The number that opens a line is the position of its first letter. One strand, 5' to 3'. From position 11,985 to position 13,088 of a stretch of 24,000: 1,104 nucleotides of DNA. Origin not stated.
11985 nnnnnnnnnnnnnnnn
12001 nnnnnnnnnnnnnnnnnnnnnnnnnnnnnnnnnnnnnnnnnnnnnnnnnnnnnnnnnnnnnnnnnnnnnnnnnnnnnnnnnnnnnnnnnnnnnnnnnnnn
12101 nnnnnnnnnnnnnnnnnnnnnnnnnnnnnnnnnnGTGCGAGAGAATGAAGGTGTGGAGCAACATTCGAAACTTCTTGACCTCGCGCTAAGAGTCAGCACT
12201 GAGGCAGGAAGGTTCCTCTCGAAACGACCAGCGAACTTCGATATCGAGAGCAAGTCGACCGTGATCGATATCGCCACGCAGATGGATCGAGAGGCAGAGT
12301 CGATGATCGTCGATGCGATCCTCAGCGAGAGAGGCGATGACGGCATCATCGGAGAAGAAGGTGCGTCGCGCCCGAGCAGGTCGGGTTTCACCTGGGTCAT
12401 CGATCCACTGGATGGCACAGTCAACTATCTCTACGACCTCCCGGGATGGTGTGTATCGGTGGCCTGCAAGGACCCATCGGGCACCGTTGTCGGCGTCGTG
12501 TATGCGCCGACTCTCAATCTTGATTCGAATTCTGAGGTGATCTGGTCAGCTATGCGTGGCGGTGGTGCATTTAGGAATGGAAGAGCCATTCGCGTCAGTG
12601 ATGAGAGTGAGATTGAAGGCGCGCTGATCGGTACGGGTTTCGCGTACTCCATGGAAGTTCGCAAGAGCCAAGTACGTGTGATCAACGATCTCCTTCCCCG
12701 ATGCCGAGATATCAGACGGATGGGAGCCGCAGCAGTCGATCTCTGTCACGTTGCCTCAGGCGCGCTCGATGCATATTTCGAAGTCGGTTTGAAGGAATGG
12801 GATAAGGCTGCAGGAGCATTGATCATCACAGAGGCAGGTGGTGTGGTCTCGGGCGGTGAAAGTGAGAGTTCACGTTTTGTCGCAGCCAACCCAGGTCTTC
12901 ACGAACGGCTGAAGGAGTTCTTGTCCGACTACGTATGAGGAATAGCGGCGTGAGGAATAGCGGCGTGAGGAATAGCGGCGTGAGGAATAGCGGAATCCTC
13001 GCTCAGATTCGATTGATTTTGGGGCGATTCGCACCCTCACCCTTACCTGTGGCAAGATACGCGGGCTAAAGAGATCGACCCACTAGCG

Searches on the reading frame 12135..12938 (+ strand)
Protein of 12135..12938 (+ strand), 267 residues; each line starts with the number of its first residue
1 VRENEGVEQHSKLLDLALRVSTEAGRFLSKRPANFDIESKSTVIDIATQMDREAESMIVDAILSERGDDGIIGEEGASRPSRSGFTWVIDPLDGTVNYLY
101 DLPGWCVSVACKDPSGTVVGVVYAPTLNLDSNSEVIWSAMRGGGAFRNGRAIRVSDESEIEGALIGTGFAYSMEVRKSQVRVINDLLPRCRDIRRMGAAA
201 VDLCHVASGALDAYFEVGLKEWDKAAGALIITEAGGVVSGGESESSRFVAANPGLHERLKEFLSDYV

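Call 3: search_protein_families(library=pfam, proteins=[window:12135-12938:+], max_evalue=0.01)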
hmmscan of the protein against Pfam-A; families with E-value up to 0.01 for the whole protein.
window:12135-12938:+ (267 aa): 1 family
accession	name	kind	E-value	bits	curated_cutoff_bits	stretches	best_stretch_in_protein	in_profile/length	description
PF00459.30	Inositol_P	-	2.7e-57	194.7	27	1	13-257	5-260/271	Inositol monophosphatase family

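Call 4: search_protein_families(library=ncbifam, proteins=[window:12135-12938:+], max_evalue=0.01)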
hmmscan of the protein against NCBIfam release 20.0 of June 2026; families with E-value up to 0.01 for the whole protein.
window:12135-12938:+ (267 aa): 7 families
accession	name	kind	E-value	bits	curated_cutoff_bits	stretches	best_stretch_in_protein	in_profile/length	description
NF008027.1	PRK10757.1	equivalog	4.2e-48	163.6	332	1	13-253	4-247/267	inositol-1-monophosphatase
TIGR02067.1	his_9_HisN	equivalog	1.7e-38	132.6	275.15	1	16-263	4-251/252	histidinol-phosphatase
NF009321.0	PRK12676.1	equivalog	2.8e-34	118.4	264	1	47-245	44-233/264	bifunctional fructose-bisphosphatase/inositol-phosphate phosphatase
TIGR01331.1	bisphos_cysQ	equivalog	4.5e-21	75.6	228.8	1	33-239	22-225/250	3'(2'),5'-bisphosphate nucleotidase CysQ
NF010678.0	PRK14076.1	equivalog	2.5e-18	66.3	493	1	54-240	49-250/570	bifunctional NADP phosphatase/NAD kinase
TIGR01330.1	bisphos_HAL2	equivalog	6.8e-10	38.3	267.05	1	71-240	119-314/359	3'(2'),5'-bisphosphate nucleotidase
NF008182.0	PRK10931.1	equivalog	3.9e-09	36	379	1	48-239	38-221/246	3'(2'),5'-bisphosphate nucleotidase CysQ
